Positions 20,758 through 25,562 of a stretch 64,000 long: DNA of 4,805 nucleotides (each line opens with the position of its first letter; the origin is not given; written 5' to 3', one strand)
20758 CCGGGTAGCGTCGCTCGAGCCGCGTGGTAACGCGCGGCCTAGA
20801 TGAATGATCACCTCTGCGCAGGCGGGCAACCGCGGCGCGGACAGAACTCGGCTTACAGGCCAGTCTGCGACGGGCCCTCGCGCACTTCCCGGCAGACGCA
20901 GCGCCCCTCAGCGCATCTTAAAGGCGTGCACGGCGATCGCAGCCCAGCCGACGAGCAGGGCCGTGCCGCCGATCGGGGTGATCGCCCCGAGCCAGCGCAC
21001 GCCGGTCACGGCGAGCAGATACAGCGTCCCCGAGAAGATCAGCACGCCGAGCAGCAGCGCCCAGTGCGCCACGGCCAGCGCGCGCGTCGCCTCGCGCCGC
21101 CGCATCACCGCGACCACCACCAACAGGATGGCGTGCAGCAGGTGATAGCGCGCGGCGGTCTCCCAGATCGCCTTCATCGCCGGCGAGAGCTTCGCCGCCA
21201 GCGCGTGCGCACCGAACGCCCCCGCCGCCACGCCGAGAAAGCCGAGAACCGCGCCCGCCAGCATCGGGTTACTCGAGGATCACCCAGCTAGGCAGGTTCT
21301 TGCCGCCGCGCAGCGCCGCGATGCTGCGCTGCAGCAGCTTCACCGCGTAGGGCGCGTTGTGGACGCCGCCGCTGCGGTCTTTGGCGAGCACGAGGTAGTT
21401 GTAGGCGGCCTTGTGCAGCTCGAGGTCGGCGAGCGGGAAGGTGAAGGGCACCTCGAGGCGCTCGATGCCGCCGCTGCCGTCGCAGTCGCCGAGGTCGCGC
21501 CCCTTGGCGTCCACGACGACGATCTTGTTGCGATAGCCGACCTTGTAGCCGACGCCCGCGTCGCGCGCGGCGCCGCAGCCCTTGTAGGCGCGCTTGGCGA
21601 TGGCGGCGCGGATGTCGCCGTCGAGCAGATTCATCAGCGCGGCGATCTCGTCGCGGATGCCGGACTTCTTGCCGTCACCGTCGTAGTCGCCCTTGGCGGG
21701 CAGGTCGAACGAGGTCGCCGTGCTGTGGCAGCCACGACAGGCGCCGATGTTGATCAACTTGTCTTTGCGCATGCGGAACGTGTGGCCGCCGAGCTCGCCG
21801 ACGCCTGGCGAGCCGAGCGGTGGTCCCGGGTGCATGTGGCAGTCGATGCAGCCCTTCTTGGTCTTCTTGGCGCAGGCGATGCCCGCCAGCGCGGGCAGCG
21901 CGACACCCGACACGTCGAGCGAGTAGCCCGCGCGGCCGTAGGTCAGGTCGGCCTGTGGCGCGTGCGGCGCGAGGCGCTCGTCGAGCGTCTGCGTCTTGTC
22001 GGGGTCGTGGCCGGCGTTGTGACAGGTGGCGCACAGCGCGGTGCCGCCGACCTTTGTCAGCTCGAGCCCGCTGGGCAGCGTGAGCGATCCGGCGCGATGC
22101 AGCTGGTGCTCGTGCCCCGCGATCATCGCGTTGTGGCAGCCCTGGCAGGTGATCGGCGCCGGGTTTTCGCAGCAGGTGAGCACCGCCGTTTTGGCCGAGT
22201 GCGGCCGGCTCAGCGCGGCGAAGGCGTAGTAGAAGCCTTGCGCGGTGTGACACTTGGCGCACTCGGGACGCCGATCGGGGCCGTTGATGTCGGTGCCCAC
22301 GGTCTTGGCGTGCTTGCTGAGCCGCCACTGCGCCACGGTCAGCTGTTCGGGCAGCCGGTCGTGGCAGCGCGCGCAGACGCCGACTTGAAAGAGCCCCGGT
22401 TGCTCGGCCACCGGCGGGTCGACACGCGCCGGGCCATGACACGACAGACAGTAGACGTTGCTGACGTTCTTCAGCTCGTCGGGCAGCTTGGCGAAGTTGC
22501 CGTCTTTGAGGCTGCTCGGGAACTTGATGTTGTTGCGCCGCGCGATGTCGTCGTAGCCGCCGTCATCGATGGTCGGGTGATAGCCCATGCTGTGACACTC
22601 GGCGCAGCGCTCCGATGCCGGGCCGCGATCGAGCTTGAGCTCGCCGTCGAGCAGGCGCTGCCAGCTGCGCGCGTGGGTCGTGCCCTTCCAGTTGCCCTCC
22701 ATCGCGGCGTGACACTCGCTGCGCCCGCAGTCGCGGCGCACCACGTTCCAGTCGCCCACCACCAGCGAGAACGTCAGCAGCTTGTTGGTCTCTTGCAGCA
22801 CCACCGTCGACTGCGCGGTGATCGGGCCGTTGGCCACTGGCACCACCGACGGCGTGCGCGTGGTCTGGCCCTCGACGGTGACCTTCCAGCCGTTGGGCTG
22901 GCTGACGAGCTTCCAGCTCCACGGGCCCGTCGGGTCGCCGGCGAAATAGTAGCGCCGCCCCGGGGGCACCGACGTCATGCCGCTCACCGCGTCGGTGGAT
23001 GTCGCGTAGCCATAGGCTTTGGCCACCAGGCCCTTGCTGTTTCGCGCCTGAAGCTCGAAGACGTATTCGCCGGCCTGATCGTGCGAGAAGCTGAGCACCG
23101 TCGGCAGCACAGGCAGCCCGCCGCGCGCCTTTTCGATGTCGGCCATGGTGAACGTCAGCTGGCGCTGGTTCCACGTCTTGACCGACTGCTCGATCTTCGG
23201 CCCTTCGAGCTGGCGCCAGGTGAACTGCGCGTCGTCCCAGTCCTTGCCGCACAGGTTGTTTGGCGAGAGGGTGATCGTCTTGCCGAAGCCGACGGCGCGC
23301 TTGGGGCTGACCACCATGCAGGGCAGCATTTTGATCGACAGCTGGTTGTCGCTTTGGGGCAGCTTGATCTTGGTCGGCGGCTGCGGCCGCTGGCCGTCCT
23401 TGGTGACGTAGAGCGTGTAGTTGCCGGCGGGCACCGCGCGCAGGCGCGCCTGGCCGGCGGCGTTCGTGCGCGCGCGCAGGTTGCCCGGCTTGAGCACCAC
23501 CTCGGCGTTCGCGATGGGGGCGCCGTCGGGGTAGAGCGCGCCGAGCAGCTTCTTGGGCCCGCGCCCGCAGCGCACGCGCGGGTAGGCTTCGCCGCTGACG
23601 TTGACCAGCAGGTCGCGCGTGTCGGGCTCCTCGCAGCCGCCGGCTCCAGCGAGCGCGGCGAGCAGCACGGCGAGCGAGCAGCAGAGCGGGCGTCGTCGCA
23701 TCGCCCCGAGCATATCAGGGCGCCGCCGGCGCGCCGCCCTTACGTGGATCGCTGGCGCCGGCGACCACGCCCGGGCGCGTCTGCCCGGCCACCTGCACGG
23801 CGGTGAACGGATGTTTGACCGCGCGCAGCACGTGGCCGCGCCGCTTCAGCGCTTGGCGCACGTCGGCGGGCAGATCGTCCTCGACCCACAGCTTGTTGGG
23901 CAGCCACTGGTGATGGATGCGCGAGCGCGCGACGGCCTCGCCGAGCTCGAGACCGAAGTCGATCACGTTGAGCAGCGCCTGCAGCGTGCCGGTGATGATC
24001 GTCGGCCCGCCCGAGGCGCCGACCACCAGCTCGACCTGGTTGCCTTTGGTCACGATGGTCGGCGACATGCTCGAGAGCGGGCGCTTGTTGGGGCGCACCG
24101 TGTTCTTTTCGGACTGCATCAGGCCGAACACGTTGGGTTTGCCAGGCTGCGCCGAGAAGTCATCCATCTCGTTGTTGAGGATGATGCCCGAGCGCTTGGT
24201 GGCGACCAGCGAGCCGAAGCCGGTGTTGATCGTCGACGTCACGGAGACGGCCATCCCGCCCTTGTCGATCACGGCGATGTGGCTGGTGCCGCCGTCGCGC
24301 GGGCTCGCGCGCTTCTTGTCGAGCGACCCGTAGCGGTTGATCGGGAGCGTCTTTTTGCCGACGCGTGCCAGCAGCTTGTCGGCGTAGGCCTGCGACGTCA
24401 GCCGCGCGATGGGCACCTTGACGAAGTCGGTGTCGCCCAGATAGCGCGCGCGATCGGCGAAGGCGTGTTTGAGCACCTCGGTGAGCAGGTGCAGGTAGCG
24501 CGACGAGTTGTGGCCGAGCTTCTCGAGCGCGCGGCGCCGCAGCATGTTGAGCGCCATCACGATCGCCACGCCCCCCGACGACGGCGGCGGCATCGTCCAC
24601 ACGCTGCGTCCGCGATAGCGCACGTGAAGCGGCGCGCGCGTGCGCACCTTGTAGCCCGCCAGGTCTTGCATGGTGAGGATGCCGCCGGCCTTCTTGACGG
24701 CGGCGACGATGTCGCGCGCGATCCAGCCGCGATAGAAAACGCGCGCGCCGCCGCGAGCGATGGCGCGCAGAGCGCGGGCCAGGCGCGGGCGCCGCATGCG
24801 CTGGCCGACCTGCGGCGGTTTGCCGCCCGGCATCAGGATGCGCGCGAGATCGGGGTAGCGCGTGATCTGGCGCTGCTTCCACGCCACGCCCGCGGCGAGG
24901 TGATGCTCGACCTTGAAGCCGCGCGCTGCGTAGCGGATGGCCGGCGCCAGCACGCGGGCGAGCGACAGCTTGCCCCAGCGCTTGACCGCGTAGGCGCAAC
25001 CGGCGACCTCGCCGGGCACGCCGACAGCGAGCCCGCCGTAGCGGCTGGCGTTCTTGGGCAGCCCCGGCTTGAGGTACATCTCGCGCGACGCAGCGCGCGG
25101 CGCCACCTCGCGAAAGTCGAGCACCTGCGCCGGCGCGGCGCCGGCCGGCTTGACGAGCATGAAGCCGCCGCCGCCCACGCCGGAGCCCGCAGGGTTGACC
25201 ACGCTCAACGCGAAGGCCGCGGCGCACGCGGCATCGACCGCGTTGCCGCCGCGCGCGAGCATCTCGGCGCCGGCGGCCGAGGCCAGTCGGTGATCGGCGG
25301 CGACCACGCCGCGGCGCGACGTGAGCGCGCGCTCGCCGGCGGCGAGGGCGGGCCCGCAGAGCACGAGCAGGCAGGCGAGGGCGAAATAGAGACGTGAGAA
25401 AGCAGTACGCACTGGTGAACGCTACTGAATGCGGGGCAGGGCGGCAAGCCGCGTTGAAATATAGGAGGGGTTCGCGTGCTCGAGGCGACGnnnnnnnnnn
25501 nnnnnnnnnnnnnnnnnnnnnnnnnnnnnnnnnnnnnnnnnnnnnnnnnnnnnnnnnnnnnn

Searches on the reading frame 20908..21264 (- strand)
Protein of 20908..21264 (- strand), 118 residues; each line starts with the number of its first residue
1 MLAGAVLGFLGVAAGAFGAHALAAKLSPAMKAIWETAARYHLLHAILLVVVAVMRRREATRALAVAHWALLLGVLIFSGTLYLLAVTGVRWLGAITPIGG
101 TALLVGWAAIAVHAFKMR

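Call 19: search_protein_families(library=pfam, proteins=[window:20908-21264:-], max_evalue=0.01)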
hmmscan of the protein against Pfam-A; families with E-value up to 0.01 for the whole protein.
window:20908-21264:- (118 aa): 1 family
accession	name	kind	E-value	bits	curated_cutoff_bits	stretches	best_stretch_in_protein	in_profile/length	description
PF04241.20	DUF423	-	4.4e-29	101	25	1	14-100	1-86/86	Protein of unknown function (DUF423)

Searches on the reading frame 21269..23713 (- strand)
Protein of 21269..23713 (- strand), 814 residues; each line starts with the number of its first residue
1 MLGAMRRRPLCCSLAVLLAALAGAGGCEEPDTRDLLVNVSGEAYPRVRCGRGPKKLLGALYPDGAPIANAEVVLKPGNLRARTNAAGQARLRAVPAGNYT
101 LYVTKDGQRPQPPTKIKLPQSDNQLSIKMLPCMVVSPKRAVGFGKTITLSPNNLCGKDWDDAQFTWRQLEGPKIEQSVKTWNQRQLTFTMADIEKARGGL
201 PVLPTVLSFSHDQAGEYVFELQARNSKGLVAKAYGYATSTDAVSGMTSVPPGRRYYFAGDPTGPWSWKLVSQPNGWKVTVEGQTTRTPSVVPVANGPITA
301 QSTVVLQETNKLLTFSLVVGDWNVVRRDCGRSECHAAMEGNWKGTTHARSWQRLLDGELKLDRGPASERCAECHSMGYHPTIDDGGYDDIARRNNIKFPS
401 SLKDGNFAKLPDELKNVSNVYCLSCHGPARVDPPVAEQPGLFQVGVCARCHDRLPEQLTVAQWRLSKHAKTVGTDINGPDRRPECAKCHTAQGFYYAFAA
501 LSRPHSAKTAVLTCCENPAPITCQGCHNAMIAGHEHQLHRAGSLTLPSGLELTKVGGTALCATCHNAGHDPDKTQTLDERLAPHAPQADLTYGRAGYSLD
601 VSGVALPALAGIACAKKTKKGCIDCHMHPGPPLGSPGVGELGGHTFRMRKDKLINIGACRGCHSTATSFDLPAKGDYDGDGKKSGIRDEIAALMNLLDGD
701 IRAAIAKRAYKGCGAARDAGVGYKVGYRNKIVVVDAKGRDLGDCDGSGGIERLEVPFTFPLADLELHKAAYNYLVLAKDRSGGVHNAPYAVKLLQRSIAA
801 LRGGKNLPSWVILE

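Call 19: search_protein_families(library=pfam, proteins=[window:21269-23713:-], max_evalue=0.01)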
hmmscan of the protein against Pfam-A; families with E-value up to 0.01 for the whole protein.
window:21269-23713:- (814 aa): 6 families
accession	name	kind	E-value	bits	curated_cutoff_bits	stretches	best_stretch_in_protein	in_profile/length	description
PF13620.12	CarboxypepD_reg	-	2e-12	47.7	32.3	1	62-122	9-73/82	Carboxypeptidase regulatory-like domain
PF22113.1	Mtrc-MtrF_II-IV_dom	-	1.7e-11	44.4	30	1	416-570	3-168/176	Outer membrane cytochrome MtrC/MtrF-like, domains II/IV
PF14522.11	Cytochrome_C7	-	6.1e-09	36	24.8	0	617-671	11-56/67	Cytochrome c7 and related cytochrome c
PF13435.11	Cytochrome_C554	-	8.6e-07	30.2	20.8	1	332-379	3-60/84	Cytochrome c554 and c-prime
PF13715.12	CarbopepD_reg_2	-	2.1e-06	28.1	32.2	1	64-111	11-58/88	CarboxypepD_reg-like domain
PF09699.15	Paired_CXXCH_1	-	6.8e-05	22.9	20.6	0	482-530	6-39/41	Doubled CXXCH motif (Paired_CXXCH_1)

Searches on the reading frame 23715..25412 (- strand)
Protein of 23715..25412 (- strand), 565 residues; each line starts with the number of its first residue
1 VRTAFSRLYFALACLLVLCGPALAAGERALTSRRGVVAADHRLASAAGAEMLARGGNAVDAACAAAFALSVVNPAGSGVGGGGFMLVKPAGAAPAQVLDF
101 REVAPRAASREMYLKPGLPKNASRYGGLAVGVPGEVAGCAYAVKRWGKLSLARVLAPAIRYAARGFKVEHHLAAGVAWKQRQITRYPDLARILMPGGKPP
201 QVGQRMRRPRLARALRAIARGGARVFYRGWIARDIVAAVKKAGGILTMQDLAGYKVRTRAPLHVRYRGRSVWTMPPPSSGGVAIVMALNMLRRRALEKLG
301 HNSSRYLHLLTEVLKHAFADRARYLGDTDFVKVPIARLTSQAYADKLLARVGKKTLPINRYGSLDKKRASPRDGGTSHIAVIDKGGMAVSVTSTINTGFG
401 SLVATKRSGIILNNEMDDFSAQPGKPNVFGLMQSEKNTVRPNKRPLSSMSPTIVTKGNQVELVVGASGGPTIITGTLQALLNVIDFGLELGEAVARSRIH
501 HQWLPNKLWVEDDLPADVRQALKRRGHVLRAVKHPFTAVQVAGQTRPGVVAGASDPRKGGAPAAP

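Call 19: search_protein_families(library=pfam, proteins=[window:23715-25412:-], max_evalue=0.01)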
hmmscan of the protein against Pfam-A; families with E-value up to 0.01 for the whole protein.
window:23715-25412:- (565 aa): 1 family
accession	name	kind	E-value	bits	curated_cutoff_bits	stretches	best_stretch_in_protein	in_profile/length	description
PF01019.26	G_glu_transpept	-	2.8e-175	584.4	27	1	50-560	2-512/512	Gamma-glutamyltranspeptidase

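Call 70: search_protein_families(library=ncbifam, proteins=[window:23715-25412:-], max_evalue=0.00001)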
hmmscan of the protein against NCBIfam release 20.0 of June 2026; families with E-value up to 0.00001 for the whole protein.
window:23715-25412:- (565 aa): 2 families
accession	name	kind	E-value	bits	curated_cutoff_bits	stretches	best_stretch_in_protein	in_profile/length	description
TIGR00066.1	g_glut_trans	equivalog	2e-152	508.3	357.85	1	35-557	1-518/518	gamma-glutamyltransferase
NF007187.0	PRK09615.1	equivalog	4.5e-138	461.1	990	1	31-558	46-573/581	gamma-glutamyltransferase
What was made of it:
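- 20908..25412 (-): Co-directional downstream genes: gamma-glutamyltransferase (23715-25412, 78 bp after the STAND stop), a multihaem cytochrome with a CarboxypepD_reg domain (21269-23713) and DUF423 (20908-21264). These are possible cis targets, not shown. Pfam (call 19); NCBIfam g_glut_trans at 508 bits (call 70).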
